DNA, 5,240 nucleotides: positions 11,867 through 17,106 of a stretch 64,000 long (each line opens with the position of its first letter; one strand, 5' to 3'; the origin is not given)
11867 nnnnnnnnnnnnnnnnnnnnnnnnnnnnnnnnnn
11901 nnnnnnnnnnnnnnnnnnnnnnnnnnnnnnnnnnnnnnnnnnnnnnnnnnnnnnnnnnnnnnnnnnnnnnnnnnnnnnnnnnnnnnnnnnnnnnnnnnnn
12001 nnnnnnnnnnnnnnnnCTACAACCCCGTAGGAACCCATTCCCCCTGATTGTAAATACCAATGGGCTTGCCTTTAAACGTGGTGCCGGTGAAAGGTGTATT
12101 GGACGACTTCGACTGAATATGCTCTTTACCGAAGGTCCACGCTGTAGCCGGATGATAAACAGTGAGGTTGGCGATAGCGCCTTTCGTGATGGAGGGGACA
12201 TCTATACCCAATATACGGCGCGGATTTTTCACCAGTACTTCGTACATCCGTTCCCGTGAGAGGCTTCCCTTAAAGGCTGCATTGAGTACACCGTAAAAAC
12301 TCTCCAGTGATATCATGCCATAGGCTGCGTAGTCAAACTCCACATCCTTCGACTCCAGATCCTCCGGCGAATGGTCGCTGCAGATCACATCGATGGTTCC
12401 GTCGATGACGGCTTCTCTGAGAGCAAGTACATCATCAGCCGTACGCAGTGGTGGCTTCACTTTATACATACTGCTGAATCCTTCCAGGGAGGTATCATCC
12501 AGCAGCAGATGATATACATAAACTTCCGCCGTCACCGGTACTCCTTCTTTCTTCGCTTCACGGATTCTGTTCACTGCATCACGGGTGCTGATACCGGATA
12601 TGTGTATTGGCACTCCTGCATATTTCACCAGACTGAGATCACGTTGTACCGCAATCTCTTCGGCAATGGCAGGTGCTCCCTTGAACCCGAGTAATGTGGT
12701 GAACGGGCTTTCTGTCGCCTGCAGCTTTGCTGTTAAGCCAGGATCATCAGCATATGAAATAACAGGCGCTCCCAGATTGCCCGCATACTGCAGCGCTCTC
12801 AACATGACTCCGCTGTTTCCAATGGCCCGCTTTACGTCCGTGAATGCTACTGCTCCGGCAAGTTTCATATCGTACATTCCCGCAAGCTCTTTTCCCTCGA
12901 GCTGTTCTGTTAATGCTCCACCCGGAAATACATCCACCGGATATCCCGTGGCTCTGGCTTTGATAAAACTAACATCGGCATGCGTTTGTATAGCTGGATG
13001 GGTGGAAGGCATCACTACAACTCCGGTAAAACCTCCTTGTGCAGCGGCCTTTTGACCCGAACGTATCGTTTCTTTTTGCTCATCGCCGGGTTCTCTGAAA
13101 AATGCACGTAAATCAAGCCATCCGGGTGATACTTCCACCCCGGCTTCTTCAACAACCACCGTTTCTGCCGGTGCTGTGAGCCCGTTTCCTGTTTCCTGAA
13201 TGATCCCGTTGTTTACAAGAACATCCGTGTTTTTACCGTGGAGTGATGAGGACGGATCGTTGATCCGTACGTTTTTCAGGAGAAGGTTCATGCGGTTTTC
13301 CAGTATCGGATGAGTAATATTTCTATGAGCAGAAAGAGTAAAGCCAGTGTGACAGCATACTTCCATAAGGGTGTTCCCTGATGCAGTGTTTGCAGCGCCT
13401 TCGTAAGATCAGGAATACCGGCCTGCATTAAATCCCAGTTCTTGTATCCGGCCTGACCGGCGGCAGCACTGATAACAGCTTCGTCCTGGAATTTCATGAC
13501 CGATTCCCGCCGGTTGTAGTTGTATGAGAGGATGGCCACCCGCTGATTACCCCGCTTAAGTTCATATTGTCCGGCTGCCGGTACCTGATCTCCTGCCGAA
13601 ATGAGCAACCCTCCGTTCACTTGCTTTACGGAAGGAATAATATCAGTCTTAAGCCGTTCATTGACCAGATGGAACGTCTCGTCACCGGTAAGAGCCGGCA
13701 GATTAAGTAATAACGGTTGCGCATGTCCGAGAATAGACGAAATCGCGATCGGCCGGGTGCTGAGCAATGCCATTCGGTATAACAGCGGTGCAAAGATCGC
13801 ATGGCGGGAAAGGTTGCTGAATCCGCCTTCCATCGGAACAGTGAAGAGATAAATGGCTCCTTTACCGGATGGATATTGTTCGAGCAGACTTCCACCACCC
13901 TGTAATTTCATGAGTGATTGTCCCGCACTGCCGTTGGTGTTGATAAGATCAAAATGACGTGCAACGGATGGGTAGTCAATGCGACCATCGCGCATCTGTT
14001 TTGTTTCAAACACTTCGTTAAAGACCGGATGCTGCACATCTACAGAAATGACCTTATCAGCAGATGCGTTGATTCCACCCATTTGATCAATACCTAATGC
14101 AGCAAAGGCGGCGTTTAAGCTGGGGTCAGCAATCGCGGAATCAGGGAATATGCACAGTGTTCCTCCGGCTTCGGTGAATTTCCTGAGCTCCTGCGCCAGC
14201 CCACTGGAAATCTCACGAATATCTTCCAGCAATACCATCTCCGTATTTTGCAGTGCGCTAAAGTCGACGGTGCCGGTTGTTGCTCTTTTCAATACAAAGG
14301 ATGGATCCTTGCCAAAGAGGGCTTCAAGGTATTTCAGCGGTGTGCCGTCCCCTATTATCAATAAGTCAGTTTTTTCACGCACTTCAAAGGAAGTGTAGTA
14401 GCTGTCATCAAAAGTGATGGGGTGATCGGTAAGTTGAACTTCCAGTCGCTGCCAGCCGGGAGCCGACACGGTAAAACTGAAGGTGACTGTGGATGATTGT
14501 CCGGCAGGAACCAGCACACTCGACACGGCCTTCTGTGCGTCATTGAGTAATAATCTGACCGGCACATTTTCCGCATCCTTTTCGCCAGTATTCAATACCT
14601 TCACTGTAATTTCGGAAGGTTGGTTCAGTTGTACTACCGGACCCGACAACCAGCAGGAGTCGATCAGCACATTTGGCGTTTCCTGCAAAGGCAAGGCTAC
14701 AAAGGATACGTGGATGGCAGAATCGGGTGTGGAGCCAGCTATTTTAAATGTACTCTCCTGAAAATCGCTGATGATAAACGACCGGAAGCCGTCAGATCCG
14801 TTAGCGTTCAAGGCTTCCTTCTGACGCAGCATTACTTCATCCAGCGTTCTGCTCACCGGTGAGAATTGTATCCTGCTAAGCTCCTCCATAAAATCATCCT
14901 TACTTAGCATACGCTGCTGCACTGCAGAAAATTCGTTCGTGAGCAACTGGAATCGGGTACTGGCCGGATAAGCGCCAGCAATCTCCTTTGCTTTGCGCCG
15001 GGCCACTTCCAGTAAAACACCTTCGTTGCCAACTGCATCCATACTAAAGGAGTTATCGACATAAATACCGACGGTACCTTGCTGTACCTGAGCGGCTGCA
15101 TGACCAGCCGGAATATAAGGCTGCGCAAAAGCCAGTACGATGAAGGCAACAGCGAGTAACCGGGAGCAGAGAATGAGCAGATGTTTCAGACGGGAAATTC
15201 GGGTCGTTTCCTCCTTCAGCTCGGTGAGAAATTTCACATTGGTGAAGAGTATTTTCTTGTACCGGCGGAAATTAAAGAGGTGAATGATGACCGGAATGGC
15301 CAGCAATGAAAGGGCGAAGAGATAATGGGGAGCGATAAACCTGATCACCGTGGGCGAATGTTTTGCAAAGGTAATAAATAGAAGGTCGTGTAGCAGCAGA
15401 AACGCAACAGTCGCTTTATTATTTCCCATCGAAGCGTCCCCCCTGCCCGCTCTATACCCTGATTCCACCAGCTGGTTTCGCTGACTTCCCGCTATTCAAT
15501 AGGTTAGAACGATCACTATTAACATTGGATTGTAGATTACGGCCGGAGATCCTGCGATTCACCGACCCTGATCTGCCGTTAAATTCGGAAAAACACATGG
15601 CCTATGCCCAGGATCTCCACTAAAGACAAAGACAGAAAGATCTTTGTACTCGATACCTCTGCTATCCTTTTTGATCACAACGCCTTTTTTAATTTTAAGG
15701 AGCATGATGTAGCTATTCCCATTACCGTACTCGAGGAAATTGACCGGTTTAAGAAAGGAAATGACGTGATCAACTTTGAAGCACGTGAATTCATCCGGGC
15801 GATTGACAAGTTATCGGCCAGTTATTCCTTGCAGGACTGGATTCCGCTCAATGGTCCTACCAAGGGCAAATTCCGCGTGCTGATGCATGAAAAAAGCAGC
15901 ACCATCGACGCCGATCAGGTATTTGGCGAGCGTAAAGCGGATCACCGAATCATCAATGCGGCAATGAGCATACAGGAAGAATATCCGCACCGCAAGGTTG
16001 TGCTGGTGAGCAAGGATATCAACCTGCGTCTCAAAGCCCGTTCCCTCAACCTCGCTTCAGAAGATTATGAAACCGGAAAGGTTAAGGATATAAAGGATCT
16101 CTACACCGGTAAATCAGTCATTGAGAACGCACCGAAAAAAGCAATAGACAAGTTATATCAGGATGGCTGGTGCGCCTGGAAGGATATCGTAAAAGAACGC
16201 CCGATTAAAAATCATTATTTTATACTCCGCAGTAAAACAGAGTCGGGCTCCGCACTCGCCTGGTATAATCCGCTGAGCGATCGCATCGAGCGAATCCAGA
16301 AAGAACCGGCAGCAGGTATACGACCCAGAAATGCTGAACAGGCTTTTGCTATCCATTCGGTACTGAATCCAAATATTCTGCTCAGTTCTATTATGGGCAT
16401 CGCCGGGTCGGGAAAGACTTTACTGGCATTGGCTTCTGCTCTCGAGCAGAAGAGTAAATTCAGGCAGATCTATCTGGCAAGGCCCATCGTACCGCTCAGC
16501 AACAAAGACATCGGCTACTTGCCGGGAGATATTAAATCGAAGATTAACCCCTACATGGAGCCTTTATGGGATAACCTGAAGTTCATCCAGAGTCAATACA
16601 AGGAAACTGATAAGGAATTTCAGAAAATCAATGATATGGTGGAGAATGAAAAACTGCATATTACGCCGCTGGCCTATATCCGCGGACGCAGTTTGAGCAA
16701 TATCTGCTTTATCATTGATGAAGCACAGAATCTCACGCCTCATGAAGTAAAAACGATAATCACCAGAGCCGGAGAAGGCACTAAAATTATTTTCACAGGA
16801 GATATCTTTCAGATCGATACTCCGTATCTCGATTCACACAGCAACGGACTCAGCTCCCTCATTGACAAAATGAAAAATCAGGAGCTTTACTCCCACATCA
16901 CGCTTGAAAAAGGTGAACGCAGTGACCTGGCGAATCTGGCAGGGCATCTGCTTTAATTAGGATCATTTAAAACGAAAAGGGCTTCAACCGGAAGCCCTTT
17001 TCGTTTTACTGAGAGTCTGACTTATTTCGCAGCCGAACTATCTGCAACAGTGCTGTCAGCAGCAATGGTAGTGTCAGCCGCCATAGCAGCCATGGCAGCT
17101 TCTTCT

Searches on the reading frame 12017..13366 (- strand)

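Call 33: search_protein_families(library=pfam, proteins=[window:12017-13366:-], max_evalue=0.001)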
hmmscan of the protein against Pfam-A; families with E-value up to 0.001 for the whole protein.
window:12017-13366:- (449 aa): 1 family
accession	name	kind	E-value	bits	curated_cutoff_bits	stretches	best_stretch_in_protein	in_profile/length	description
PF01979.26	Amidohydro_1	-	3.1e-12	46.8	25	1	86-445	24-345/345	Amidohydrolase family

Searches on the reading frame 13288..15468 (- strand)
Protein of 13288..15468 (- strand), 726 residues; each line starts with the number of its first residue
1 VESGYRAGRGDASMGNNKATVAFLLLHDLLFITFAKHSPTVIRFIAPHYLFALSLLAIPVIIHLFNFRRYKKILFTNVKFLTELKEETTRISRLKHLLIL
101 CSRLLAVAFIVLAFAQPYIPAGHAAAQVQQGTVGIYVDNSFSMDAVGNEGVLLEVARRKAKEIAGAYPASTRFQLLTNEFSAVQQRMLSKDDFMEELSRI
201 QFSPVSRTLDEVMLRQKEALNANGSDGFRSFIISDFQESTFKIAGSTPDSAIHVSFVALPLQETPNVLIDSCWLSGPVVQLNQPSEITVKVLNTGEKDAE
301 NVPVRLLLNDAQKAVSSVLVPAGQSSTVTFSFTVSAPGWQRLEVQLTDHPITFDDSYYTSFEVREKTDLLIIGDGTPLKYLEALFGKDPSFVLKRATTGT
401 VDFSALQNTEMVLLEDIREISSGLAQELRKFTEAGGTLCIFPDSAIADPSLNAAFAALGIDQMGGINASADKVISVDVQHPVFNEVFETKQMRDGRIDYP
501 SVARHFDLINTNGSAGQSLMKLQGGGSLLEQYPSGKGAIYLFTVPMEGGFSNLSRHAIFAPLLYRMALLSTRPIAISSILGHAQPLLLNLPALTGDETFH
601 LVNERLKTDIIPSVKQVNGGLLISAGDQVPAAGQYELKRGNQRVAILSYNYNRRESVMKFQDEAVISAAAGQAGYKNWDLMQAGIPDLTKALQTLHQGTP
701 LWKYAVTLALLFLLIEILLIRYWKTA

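Call 33: search_protein_families(library=pfam, proteins=[window:13288-15468:-], max_evalue=0.001)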
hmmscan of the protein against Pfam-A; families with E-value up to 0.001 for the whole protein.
window:13288-15468:- (726 aa): 2 families
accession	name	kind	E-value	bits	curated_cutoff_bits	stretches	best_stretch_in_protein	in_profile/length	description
PF07584.16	BatA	-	6e-18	65.5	25.9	1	43-117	3-77/77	Aerotolerance regulator N-terminal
PF07705.17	CARDB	-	3.4e-06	27.6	22.7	1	282-345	18-82/101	CARDB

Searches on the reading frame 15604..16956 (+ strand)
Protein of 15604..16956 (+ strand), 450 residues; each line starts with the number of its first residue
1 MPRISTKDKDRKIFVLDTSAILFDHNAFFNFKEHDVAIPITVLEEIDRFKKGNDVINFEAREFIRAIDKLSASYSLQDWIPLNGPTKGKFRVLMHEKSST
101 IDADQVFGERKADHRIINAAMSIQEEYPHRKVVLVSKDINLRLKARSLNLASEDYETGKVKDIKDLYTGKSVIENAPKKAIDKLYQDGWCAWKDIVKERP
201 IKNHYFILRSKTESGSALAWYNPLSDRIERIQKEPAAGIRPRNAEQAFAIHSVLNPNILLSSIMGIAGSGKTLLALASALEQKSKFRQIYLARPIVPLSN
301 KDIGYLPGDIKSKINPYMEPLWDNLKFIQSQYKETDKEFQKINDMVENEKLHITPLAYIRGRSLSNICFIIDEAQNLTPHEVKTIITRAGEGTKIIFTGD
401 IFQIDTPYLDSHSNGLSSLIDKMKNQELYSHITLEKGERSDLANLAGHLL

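Call 33: search_protein_families(library=pfam, proteins=[window:15604-16956:+], max_evalue=0.001)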
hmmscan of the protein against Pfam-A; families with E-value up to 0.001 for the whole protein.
window:15604-16956:+ (450 aa): 5 families
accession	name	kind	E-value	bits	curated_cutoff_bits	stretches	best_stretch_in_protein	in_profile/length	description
PF02562.22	PhoH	-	1.3e-47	162.4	27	1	239-436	2-188/205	PhoH-like protein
PF13638.12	PIN_4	-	2.1e-33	115.9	21.9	1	14-156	1-132/132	PIN domain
PF13604.12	AAA_30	-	3e-06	27.5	27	0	368-404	91-128/191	AAA domain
PF13245.12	AAA_19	-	0.00049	20.7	25.1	0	343-404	69-129/134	AAA domain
PF13401.12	AAA_22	-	0.00083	20.1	27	0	262-399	9-122/130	AAA domain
